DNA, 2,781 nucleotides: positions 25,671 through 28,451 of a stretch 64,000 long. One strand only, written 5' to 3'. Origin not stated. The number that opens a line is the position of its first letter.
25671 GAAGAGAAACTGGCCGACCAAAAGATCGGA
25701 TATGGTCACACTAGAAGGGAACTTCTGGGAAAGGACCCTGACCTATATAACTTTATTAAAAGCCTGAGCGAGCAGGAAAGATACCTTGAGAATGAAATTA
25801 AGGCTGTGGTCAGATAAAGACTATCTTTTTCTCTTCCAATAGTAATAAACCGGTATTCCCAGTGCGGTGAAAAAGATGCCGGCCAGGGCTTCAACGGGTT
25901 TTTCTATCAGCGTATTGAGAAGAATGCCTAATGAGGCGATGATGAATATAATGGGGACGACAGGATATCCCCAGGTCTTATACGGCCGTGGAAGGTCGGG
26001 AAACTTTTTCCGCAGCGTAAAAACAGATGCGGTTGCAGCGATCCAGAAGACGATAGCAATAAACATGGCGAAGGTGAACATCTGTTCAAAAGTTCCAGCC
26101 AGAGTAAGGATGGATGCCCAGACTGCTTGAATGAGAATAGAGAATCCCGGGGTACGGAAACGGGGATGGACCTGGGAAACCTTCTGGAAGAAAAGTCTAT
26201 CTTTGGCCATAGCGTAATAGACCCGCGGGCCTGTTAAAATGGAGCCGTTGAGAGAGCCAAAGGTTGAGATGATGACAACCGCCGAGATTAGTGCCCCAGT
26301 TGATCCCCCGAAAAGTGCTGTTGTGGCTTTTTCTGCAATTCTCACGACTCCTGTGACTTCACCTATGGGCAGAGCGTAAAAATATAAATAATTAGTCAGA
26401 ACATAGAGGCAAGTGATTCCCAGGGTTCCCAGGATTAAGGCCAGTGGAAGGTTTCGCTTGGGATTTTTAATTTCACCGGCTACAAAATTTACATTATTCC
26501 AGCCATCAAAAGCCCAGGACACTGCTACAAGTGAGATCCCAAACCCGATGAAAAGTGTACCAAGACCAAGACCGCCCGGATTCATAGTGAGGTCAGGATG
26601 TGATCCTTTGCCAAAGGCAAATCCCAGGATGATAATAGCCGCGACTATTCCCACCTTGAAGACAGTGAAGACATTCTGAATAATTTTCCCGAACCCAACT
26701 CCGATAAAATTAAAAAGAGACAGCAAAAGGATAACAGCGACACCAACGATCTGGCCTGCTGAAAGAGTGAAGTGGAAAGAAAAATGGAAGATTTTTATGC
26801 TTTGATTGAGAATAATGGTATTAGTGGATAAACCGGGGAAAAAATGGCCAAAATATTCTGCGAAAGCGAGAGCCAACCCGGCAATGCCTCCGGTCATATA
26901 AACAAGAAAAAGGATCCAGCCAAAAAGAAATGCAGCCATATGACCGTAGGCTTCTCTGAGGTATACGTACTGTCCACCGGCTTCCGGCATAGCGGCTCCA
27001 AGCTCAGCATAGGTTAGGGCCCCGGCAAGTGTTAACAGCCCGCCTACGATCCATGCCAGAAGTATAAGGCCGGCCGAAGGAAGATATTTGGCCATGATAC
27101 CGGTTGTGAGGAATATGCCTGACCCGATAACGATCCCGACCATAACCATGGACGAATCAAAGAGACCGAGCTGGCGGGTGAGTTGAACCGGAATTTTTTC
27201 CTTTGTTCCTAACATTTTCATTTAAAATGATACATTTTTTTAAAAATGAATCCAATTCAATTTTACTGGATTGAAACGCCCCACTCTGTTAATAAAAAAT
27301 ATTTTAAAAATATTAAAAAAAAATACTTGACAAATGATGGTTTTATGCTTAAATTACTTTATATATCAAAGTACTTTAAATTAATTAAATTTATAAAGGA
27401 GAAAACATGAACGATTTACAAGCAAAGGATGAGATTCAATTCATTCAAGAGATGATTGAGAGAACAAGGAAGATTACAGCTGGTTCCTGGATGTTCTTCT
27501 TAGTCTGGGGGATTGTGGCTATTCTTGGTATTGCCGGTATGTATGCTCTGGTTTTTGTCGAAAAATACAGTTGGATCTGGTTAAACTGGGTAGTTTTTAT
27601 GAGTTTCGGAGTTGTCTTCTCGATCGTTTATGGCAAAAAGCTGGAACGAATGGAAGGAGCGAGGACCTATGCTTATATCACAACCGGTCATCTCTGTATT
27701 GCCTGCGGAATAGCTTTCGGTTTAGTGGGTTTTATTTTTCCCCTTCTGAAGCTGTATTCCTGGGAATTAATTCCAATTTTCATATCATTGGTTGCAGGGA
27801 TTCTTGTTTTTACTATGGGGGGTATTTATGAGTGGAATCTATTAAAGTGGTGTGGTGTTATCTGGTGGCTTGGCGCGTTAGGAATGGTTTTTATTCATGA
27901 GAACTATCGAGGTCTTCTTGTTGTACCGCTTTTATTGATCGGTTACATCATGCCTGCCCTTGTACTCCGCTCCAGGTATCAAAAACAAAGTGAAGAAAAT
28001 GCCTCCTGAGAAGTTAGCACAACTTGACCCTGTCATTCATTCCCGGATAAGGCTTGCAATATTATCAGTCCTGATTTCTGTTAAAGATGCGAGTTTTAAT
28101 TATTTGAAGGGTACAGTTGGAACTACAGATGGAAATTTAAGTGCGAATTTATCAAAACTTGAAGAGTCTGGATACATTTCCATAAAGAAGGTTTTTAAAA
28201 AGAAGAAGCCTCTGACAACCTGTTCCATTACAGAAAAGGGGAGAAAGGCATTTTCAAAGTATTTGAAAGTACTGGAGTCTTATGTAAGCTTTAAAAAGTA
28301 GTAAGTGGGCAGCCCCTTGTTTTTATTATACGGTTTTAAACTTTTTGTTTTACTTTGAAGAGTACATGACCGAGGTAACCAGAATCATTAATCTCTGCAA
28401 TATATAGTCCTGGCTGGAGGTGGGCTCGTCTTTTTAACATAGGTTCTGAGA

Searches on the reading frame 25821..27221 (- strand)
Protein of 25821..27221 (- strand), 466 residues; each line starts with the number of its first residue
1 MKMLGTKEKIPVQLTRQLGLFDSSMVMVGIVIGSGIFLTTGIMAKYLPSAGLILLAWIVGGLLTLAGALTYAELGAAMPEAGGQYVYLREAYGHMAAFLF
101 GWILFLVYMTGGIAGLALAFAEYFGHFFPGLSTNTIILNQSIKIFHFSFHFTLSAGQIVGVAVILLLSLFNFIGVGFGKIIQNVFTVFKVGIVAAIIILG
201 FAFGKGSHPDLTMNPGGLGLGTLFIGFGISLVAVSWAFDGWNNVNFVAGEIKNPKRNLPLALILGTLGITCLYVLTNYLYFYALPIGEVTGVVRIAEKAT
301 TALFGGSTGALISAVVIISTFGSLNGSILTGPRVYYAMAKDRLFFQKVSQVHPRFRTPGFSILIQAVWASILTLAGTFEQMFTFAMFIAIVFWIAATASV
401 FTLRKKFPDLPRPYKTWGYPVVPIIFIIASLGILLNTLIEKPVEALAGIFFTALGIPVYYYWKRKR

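Call 4: search_protein_families(library=pfam, proteins=[window:25821-27221:-])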
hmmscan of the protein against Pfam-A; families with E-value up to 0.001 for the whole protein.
window:25821-27221:- (466 aa): 2 families
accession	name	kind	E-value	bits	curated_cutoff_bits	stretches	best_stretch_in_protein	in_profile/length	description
PF13520.12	AA_permease_2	-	5.5e-57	194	27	1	18-442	1-409/427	Amino acid permease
PF00324.27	AA_permease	-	2.4e-36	125.9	24.6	1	24-444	3-427/470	Amino acid permease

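Call 5: search_protein_families(library=ncbifam, proteins=[window:25821-27221:-])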
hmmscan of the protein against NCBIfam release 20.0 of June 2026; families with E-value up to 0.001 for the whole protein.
window:25821-27221:- (466 aa): 19 families
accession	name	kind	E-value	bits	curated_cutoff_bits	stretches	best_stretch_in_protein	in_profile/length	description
TIGR00911.1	2A0308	subfamily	1.4e-73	248.1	701.8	1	11-461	41-472/505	L-type amino acid transporter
TIGR00909.1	2A0306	subfamily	3.4e-63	214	556.8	1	14-460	1-427/429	amino acid transporter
NF053761.1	BrChAATpBcaP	equivalog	4.6e-45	154.5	690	1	9-465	15-454/460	branched-chain amino acid transporter BcaP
NF008466.1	PRK11357.1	equivalog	5.6e-45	154.1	800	1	13-465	5-438/446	fructoselysine/psicoselysine transporter FrlA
TIGR00906.1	2A0303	subfamily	1.4e-30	106.3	681.7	1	4-404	19-427/602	cationic amino acid transport permease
TIGR00905.1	2A0302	subfamily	8.7e-28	97.3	409.05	1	15-464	6-437/473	basic amino acid/polyamine antiporter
TIGR00908.1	2A0305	equivalog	1.1e-24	87.2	381.75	1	13-461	4-427/442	ethanolamine permease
NF007929.0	PRK10644.1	equivalog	5.2e-22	78.2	574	1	16-380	8-345/445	arginine/agmatine antiporter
NF007938.0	PRK10655.1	equivalog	1.5e-17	63.9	409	1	16-407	6-377/438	putrescine-ornithine antiporter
NF008245.0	PRK11021.1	equivalog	2.2e-16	59.9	284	1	13-396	3-359/419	L-methionine/branched-chain amino acid transporter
NF008484.0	PRK11387.1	equivalog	4.8e-13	48.9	716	1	12-462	10-455/471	S-methylmethionine permease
TIGR04299.1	antiport_PotE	equivalog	2.5e-12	46.8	560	1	26-406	14-374/430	putrescine-ornithine antiporter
TIGR00907.1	2A0304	subfamily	3.5e-10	39.4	598.3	1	13-376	9-374/482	amino acid permease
NF040513.1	antiport_TyrP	equivalog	3e-09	36.1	630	1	47-436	27-418/465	tyrosine-tyramine antiporter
NF007754.0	PRK10435.1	equivalog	1.7e-08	33.9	585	1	15-342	4-304/443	cadaverine/lysine antiporter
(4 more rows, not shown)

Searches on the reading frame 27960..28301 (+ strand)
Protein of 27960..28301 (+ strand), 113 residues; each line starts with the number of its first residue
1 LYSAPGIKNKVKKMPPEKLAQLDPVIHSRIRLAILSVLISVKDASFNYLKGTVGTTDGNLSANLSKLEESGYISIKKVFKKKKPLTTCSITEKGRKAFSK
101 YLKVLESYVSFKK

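Call 85: search_protein_families(library=pfam, proteins=[window:27960-28301:+], max_evalue=0.001)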
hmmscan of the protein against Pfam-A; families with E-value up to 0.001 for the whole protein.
window:27960-28301:+ (113 aa): 1 family
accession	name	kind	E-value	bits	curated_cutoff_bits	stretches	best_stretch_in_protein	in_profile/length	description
PF13601.12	HTH_34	-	1.5e-30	105.6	27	1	30-109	1-80/80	Winged helix DNA-binding domain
